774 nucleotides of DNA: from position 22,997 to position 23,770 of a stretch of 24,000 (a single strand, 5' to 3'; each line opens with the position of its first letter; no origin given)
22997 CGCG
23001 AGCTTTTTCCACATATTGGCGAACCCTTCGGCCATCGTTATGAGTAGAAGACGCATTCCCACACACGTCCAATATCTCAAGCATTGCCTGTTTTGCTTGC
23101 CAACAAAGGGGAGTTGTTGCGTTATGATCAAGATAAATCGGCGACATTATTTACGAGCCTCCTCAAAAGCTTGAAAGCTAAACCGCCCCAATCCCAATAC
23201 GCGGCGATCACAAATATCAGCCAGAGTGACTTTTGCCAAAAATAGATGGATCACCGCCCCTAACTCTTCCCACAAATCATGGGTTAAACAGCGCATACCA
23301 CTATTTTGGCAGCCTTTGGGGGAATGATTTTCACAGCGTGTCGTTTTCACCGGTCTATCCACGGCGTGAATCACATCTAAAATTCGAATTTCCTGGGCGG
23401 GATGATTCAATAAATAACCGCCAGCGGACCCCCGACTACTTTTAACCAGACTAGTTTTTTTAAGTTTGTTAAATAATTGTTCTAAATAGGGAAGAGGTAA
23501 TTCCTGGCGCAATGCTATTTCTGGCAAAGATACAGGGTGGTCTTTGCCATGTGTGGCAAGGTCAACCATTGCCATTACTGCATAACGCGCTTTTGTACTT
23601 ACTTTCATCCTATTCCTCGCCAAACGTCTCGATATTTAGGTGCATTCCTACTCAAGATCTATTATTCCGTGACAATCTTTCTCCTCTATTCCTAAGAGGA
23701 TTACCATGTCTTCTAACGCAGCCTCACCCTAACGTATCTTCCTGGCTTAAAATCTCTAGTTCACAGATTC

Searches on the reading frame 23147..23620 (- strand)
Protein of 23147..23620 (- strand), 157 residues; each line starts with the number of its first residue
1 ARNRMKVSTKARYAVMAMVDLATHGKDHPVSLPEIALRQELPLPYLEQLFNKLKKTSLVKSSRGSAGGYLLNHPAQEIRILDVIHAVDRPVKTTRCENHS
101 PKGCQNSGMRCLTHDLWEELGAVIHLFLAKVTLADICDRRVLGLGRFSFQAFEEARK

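Call 48: search_protein_families(library=pfam, proteins=[window:23147-23620:-], max_evalue=0.001)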
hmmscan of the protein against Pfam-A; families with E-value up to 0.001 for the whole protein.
window:23147-23620:- (157 aa): 1 family
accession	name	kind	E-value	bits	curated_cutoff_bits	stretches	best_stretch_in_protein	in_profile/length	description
PF02082.26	Rrf2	-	3.6e-37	127.9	30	1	8-138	2-131/132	Iron-dependent Transcriptional regulator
